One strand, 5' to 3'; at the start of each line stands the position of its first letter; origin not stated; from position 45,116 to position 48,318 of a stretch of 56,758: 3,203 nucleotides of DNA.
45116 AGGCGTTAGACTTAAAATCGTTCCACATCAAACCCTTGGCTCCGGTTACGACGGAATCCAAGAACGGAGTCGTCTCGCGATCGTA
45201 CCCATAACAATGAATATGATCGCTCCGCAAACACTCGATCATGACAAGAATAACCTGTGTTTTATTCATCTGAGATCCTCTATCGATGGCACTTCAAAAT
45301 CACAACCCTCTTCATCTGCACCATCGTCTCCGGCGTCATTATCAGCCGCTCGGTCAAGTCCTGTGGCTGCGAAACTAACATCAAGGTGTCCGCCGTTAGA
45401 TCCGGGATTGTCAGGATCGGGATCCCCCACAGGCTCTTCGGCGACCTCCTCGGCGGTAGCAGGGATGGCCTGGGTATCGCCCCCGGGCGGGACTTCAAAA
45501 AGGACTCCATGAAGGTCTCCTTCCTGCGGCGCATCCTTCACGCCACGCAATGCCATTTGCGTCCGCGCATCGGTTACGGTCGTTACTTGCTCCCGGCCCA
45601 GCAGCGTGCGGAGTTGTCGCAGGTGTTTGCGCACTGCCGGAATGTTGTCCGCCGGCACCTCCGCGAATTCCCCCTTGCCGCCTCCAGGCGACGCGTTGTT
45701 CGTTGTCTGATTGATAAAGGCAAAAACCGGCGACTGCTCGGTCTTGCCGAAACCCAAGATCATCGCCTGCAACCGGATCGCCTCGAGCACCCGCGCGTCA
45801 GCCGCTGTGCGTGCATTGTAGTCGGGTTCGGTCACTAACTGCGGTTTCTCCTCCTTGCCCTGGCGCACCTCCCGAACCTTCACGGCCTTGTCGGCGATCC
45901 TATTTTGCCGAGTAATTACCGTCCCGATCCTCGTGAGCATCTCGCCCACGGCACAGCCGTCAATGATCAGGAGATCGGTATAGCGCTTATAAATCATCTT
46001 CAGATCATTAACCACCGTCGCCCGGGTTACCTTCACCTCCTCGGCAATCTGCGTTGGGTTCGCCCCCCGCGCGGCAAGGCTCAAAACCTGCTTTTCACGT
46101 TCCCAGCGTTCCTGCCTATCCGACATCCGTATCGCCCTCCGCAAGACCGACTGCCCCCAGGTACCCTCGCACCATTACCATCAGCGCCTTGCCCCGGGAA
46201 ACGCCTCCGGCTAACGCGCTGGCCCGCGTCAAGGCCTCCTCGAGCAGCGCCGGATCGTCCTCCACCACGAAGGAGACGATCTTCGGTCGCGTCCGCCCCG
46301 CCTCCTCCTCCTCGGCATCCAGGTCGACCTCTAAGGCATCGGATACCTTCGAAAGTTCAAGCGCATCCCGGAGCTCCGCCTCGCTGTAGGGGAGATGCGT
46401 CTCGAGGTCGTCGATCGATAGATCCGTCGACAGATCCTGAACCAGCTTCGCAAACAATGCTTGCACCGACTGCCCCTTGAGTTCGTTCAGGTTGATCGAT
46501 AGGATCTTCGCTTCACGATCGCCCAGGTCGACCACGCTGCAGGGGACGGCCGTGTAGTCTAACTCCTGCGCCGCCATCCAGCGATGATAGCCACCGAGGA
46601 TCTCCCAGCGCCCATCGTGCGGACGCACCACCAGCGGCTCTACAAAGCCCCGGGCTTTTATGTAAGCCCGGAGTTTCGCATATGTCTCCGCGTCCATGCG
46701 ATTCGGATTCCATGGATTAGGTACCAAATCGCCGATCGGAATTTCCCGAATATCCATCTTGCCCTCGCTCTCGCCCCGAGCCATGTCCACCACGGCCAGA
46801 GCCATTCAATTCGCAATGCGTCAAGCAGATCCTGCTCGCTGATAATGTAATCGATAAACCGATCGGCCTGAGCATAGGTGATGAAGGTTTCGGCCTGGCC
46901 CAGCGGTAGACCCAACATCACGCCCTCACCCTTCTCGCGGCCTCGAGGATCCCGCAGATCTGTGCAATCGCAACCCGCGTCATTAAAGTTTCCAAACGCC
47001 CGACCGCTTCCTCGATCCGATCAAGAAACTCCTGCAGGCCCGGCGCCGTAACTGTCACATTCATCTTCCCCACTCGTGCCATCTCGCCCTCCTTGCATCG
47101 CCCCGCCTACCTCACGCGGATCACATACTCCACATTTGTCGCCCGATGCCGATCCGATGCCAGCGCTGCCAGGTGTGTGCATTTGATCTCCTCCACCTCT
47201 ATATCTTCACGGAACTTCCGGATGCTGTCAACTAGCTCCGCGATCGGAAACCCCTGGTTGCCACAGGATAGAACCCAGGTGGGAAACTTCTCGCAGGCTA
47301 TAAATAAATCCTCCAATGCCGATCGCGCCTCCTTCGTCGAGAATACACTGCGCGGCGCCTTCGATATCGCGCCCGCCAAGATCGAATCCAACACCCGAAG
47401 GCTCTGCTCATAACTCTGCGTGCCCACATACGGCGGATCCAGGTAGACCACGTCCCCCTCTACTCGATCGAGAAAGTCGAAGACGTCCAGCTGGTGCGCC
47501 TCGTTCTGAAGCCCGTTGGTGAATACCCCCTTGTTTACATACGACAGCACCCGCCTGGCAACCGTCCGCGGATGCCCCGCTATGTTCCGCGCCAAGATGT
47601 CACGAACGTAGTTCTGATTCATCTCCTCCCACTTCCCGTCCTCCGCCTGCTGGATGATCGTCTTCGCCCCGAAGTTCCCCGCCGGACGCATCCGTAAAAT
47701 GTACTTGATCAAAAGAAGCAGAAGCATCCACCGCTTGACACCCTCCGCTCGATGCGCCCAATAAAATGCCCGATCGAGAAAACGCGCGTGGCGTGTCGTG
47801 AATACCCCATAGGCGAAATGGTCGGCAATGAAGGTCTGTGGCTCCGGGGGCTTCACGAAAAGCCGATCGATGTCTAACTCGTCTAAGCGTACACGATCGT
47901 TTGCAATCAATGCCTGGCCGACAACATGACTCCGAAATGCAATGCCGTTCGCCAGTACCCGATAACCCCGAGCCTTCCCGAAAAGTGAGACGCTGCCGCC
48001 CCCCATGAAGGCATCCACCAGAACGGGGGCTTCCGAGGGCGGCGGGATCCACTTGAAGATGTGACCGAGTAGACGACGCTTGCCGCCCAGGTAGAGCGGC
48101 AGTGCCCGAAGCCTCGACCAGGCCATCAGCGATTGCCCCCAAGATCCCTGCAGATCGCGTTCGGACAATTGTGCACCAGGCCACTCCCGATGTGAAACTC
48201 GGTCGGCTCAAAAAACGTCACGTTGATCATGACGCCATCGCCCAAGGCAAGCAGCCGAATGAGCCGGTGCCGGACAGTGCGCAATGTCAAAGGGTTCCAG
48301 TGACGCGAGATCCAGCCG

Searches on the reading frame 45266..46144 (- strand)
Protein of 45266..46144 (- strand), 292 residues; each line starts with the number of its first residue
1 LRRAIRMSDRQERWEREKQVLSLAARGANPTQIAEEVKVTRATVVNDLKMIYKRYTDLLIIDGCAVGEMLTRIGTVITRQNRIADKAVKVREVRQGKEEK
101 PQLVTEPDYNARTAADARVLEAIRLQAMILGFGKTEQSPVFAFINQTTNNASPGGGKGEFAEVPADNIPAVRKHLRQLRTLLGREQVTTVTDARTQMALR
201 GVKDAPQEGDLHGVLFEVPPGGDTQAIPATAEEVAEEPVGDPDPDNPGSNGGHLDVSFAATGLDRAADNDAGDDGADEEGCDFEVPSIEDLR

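Call 11: search_protein_families(library=phrogs, proteins=[window:45266-46144:-], max_evalue=0.001)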
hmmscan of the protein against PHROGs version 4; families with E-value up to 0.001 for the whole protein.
window:45266-46144:- (292 aa): 1 family
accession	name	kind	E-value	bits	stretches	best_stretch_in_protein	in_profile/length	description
phrog_645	-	DNA, RNA and nucleotide metabolism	7.8e-05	23.9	1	8-77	18-82/196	Rnase E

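Call 12: search_protein_families(library=pfam, proteins=[window:45266-46144:-], max_evalue=0.001)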
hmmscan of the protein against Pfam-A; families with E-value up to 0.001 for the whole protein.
window:45266-46144:- (292 aa): 1 family
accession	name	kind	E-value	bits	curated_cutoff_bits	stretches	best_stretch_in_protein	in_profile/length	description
PF00196.25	GerE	-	0.00039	20.4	23.5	1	15-53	5-43/57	Bacterial regulatory proteins, luxR family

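Call 41: search_protein_families(library=ncbifam, proteins=[window:45266-46144:-], max_evalue=0.01)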
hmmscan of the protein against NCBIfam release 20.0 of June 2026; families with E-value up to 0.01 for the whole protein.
window:45266-46144:- (292 aa): 1 family
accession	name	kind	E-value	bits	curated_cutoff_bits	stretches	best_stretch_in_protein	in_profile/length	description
TIGR03541.1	reg_near_HchA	equivalog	0.0022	17.5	215.6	1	10-54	169-213/232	PA1136 family autoinducer-binding transcriptional regulator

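Call 50: find_homologous_proteins(query=window:45266-46144:-, max_evalue=0.001)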
Query window:45266-46144:- (292 aa): 2 proteins with E <= 0.001 among 3812 candidates.
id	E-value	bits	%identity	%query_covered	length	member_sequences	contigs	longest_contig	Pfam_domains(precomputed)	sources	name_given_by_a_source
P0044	9.0e-174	594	95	98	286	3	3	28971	-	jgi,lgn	-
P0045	4.7e-77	277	58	80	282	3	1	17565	-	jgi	jgi:DNA-binding transcriptional ArsR family regulator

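Call 51: find_encoding_contigs(protein=P0045, flank=10000, max_places=3)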
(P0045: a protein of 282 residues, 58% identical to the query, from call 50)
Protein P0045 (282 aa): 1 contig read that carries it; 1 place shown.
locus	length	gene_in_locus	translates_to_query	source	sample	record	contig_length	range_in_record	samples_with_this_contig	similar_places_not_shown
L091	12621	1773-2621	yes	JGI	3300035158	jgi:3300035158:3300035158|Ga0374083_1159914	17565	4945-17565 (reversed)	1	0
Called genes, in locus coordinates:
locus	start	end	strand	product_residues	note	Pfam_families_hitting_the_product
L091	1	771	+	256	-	?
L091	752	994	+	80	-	-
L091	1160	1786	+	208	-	PF02195:ParB_N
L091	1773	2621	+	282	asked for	-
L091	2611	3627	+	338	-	PF00884:Sulfatase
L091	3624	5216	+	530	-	-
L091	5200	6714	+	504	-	PF04860:Phage_portal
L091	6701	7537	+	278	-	PF04233:Phage_Mu_F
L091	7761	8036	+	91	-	-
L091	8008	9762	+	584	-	PF06150:ChaB, PF14550:Peptidase_S78_2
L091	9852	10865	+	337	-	-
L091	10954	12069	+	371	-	PF01075:Glyco_transf_9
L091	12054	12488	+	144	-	-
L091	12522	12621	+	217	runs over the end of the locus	-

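Call 75: predict_structure(alignment_id=A2)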
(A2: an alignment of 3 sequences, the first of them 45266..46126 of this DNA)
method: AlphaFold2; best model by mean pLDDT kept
length: 286 residues; sequences in the alignment: 3
mean_pLDDT: 47.8   pTM: 0.29
mean pLDDT of the five models: 47.8, 43.7, 42.0, 39.7, 36.7
residues with pLDDT >= 90: 1; 70-90: 57; 50-70: 52; < 50: 176
segments of 3 or more residues with pLDDT < 50: 50-60, 125-237, 239-286
pLDDT, mean of each block of 10 residues (from residue 1): 70 67 73 82 62 45 59 73 71 70 75 62 46 39 33 35 44 40 33 30 27 28 29 37 31 26 29 32 32
secondary structure, 60 per line:
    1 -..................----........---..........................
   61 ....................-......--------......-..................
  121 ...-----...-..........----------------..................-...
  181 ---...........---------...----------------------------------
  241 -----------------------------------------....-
elements in order: H2-19 H24-31 H35-80 E82-87 E96-101 H103-123 H133-142 H159-176 H184-194 H282-285

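Call 77: search_solved_structures(query=A2, max_evalue=10)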
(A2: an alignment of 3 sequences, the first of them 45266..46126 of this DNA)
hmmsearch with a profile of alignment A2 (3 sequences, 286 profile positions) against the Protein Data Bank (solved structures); distinct sequences matched with E-value up to 10: 8.
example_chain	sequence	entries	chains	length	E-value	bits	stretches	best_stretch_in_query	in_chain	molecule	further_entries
4ldz_A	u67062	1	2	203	0.049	16.2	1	9-48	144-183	Transcriptional regulatory protein DesR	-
8u3b_G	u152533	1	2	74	0.52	12.9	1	9-49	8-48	Nitrate/nitrite response regulator protein NarL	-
1je8_A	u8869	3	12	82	0.57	12.7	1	9-49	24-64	Nitrate/Nitrite Response Regulator Protein NARL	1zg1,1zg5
1yio_A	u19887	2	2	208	0.69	12.5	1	10-42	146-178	response regulatory protein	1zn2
9ebr_A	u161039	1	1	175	1.1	11.8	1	4-43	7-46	Probable transcription repressor NiaR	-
4wt0_B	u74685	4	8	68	1.1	11.8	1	6-45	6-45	Response regulator receiver domain protein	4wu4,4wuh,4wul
1j5y_A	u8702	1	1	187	1.3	11.6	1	4-43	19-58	TRANSCRIPTIONAL REGULATOR, BIOTIN REPRESSOR FAMILY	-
3kln_A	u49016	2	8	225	1.6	11.3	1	9-49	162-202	Transcriptional regulator, LuxR family | Transcriptional regulator VpsT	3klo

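Call 78: search_protein_families(library=phrogs, proteins=[window:45266-46126:-], max_evalue=0.05)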
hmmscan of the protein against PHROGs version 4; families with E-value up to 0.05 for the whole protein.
window:45266-46126:- (286 aa): 5 families
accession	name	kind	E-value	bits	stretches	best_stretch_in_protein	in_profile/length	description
phrog_645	-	DNA, RNA and nucleotide metabolism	6.7e-05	24.1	1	3-71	19-82/196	Rnase E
phrog_1033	-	DNA, RNA and nucleotide metabolism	0.0043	17.9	1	7-89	138-198/334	ParB-like partition protein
phrog_25054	-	unknown function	0.0092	16.1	1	9-50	107-148/269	-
phrog_2538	-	head and packaging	0.022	15.9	1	10-43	6-40/129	terminase small subunit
phrog_3855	-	DNA, RNA and nucleotide metabolism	0.044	15.2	0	7-44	65-102/115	HTH DNA binding protein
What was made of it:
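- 45266..46144 (-): Putative small terminase, the candidate binder. It has an N-terminal helix-turn-helix followed by long helices and an acidic tail. Weak HTH matches (calls 12, 77, 78).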

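Call 79: fold_search(model_id=the predicted structure, library=pdb)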
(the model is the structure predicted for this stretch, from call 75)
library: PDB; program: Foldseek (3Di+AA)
matches with E <= 10: 538; with E <= 0.001: 0
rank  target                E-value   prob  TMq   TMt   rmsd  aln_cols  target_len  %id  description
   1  5knd_G                5.8e-02  0.28  0.15  0.20  23.6       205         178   11  Crystal structure of the Pi-bound V1 complex (released 2016-11-02)
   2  5mqq_A                7.7e-02  0.44  0.19  0.24  25.8       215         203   10  Transcriptional repressor AmtR of corynebacterium glutamicum (released 2017-03-15)
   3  3vr4_G                8.1e-02  0.47  0.19  0.26  22.7       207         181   12  Crystal structure of Enterococcus hirae V1-ATPase [eV1] (released 2013-01-16)
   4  3vr6_G                1.4e-01  0.30  0.17  0.25  26.1       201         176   15  Crystal structure of AMP-PNP bound Enterococcus hirae V1-ATPase [bV1] (released 2013-01-16)
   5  3whc_C                1.4e-01  0.18  0.15  0.21  24.3       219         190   12  Crystal structure of a transcriptional regulator FadR from Bacillus subtilis in complex with stearoyl-CoA (released 2014-03-19)
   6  5knb_G                1.5e-01  0.30  0.15  0.22  19.4       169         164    9  Crystal structure of the 2 ADP-bound V1 complex (released 2016-11-02)
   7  8zf2_B                1.7e-01  0.28  0.17  0.23  22.6       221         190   14  Quorum Sensing master regulator HapR of Photobacterium marinum (released 2025-05-07)
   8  7xxs_A                2.4e-01  0.30  0.15  0.20  14.6       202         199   12  HapR mutant I141V (released 2023-02-22)
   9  2xdn_A                2.4e-01  0.20  0.13  0.17  14.3       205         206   12  Transcription factor TtgR H67A mutant (released 2010-05-12)
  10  2o7t                  2.7e-01  0.21  0.16  0.22  23.8       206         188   12  Crystal structure of a tetr family transcriptional regulator (ncgl1578, cgl1640) from corynebacterium glutamicum at 2.10 (released 2006-12-26)
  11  7w5z_C3               3.0e-01  0.23  0.17  0.10  25.1       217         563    9  Cryo-EM structure of Tetrahymena thermophila mitochondrial complex IV, composite dimer model (released 2022-04-06)
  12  5cxg_B                3.2e-01  0.16  0.16  0.22  22.0       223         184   15  Crystal structure of Mycobacterium tuberculosis KstR in complex with PEG (released 2016-02-17)
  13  3ang_C                3.6e-01  0.18  0.17  0.23  21.6       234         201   14  Crystal structure of Thermus thermophilus FadR in complex with E. coli-derived dodecyl-CoA (released 2011-03-09)
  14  2xdn_B                3.6e-01  0.13  0.15  0.19  24.7       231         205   13  Transcription factor TtgR H67A mutant (released 2010-05-12)
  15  3whb_A                3.8e-01  0.09  0.14  0.18  25.1       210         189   10  Crystal structure of FadR from Bacillus subtilis, a transcriptional regulator involved in the regulation of fatty acid (released 2014-03-19)
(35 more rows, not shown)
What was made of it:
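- The structure model was poor (mean pLDDT 47.8, call 75) and the fold search was uninformative (call 79).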

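Call 102: find_related_loci(query=A3, collection=viral_contigs, flank=7000)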
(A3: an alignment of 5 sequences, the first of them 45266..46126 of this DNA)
Query A3 (286 aa) in viral_contigs; peptide patterns used: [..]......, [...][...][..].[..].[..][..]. (x = any residue, [..] = any of these).
109 stretches matched a pattern; 3 encode a relative of the query (tblastn E <= 1e-3); 3 distinct loci.
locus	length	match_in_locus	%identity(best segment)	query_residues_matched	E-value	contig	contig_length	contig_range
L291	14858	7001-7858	95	1-286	7e-172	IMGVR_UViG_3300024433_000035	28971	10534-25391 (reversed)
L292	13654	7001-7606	33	6-209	8e-29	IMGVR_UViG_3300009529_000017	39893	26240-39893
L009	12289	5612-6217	33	6-209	8e-29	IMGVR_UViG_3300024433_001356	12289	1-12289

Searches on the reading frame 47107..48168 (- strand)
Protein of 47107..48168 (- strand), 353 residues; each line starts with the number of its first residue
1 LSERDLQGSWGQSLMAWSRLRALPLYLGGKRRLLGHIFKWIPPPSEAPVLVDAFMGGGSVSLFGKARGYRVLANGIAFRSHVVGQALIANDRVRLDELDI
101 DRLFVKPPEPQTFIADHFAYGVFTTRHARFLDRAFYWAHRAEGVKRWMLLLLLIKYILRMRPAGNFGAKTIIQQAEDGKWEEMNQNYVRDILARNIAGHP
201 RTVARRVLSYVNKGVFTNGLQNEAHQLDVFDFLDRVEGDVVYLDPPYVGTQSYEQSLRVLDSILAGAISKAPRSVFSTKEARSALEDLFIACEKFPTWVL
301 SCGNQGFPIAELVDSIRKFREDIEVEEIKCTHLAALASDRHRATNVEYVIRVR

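Call 11: search_protein_families(library=phrogs, proteins=[window:47107-48168:-], max_evalue=0.001)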
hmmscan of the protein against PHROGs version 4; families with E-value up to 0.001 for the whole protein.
window:47107-48168:- (353 aa): 2 families
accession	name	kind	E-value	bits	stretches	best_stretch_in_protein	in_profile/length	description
phrog_27806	-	other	7.9e-24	85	1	21-336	48-359/798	DNA methyltransferase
phrog_56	-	other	1.5e-12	48.6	2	26-62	67-102/647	DNA methyltransferase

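Call 12: search_protein_families(library=pfam, proteins=[window:47107-48168:-], max_evalue=0.001)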
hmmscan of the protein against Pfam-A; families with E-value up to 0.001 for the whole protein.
window:47107-48168:- (353 aa): 1 family
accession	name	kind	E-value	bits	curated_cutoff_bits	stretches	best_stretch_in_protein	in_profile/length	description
PF02086.21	MethyltransfD12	-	8.7e-17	62.1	22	2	26-99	1-65/253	D12 class N6 adenine-specific DNA methyltransferase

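Call 41: search_protein_families(library=ncbifam, proteins=[window:47107-48168:-], max_evalue=0.01)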
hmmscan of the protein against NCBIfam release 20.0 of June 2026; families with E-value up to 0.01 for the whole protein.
window:47107-48168:- (353 aa): 1 family
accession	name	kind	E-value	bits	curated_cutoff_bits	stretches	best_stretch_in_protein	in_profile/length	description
TIGR00571.1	dam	subfamily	1.2e-07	31.7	114.85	1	26-66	7-45/267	Dam family site-specific DNA-(adenine-N6)-methyltransferase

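Call 63: find_homologous_proteins(query=window:47107-48126:-, max_evalue=1e-30)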
Query window:47107-48126:- (339 aa): 324 proteins with E <= 1e-30 among 5221 candidates; the best 120 are listed.
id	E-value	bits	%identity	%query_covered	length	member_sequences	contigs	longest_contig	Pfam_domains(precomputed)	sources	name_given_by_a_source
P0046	1.3e-221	753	97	100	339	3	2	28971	PF02086.22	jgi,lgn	-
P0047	4.5e-160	550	72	100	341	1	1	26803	PF02086.22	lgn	-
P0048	8.2e-137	474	64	99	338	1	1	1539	PF02086.22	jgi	-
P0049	6.9e-134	464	63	99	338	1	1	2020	PF02086.22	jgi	jgi:hypothetical protein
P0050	2.2e-133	462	62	99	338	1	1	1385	PF02086.22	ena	-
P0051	9.0e-133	460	63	99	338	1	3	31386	PF02086.22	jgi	jgi:adenine-specific DNA methylase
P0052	6.3e-132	458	62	99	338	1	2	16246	PF02086.22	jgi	jgi:hypothetical protein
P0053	4.9e-131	455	62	99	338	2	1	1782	PF02086.22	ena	-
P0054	5.0e-131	455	62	99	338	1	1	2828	PF02086.22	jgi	jgi:hypothetical protein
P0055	1.6e-130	453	60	99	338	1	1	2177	PF02086.22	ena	-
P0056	1.9e-130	453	62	99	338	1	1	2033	PF02086.22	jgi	-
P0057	2.2e-130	453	62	99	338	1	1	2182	PF02086.22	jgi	jgi:adenine-specific DNA methylase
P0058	7.1e-130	451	61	99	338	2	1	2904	PF02086.22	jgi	-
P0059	7.2e-130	451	59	99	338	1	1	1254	PF02086.22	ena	-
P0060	9.3e-130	451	60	99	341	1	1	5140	PF02086.22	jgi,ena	-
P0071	4.7e-128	445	61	99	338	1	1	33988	PF02086.22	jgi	jgi:adenine-specific DNA methylase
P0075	3.1e-127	442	59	99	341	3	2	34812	PF02086.22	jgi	jgi:adenine-specific DNA methylase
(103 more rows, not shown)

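Call 64: find_encoding_contigs(protein=P0051, flank=6000, max_places=2)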
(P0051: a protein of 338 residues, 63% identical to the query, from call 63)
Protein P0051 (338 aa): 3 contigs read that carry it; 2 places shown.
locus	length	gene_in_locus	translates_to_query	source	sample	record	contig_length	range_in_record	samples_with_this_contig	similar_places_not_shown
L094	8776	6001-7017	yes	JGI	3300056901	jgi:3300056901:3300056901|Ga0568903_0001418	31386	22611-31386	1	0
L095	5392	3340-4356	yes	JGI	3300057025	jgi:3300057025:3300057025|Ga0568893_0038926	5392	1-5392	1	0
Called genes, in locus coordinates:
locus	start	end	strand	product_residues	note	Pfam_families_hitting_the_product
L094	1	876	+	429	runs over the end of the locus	PF01547:SBP_bac_1, PF13416:SBP_bac_8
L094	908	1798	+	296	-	PF00528:BPD_transp_1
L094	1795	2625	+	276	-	PF00528:BPD_transp_1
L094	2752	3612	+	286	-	PF03279:Lip_A_acyltrans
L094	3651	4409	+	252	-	PF00535:Glycos_transf_2, PF13641:Glyco_tranf_2_3 (weak)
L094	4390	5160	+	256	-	PF01975:SurE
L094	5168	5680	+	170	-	PF06695:Sm_multidrug_ex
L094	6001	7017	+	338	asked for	PF02086:MethyltransfD12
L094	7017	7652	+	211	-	PF02195:ParB_N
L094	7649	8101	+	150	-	-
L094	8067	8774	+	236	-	?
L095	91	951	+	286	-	PF03279:Lip_A_acyltrans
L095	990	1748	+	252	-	PF00535:Glycos_transf_2, PF13641:Glyco_tranf_2_3 (weak)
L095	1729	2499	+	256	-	PF01975:SurE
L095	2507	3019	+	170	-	PF06695:Sm_multidrug_ex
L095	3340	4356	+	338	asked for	PF02086:MethyltransfD12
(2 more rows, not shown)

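Call 65: find_encoding_contigs(protein=P0071, flank=6000, max_places=2)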
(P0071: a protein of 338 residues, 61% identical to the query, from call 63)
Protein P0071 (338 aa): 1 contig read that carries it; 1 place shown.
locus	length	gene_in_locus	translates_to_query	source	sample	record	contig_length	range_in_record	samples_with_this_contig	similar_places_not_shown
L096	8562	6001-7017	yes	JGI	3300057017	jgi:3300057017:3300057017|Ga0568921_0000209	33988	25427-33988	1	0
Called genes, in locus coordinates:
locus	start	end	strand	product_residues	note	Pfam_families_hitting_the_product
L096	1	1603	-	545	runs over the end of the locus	PF19554:DUF6077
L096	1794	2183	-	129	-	PF00085:Thioredoxin, PF13098:Thioredoxin_2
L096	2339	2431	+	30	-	-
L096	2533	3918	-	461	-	PF00144:Beta-lactamase, PF11954:DUF3471 (weak)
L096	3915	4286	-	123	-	PF13601:HTH_34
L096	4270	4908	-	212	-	-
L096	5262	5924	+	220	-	-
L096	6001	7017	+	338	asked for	PF02086:MethyltransfD12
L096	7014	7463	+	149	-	PF02195:ParB_N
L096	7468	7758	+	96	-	-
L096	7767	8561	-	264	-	?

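Call 66: find_encoding_contigs(protein=P0075, flank=6000, max_places=2)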
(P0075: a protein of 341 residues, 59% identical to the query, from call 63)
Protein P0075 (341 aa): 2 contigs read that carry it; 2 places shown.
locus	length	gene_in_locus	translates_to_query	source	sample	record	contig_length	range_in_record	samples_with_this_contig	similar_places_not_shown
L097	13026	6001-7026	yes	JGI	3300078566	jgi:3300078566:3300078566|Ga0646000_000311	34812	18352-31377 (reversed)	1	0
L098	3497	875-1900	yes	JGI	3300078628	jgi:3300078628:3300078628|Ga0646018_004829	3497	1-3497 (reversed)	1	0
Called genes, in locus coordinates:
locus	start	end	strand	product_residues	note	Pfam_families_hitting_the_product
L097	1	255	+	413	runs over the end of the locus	-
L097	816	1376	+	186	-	-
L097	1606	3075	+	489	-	PF00072:Response_reg (faint), PF04471:Mrr_cat (weak)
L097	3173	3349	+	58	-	-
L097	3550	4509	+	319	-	PF16289:PIN_12, PF18476:PIN_8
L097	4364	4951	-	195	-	-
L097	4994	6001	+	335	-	PF04492:Phage_rep_O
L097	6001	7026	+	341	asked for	PF02086:MethyltransfD12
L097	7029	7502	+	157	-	PF02195:ParB_N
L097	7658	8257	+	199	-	-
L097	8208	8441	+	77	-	-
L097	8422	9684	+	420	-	-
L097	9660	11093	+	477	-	-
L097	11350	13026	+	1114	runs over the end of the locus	PF13860:FlgD_ig (weak), PF18962:Por_Secre_tail (faint)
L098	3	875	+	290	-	?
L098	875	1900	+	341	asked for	PF02086:MethyltransfD12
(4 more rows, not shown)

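Call 78: search_protein_families(library=phrogs, proteins=[L097:7658-8257:+], max_evalue=0.05)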
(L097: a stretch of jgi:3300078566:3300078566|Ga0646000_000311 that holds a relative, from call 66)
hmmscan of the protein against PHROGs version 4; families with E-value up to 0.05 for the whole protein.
L097:7658-8257:+ (199 aa): 7 families
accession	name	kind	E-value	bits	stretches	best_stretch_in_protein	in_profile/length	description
phrog_6299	-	head and packaging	3.5e-17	64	1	4-125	11-149/193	terminase small subunit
phrog_4151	-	DNA, RNA and nucleotide metabolism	1.5e-05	25.8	1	8-86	5-85/154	DNA binding protein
phrog_1889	-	head and packaging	0.0013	19.3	1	7-59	3-55/276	terminase small subunit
phrog_32085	-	unknown function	0.0018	18.6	1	25-129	175-284/354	-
phrog_2606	-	head and packaging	0.0025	18.2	1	7-69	3-64/310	terminase small subunit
phrog_509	-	head and packaging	0.0046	17.5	1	8-77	3-74/238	terminase small subunit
phrog_1206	-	head and packaging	0.022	15.6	1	27-128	21-120/207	terminase small subunit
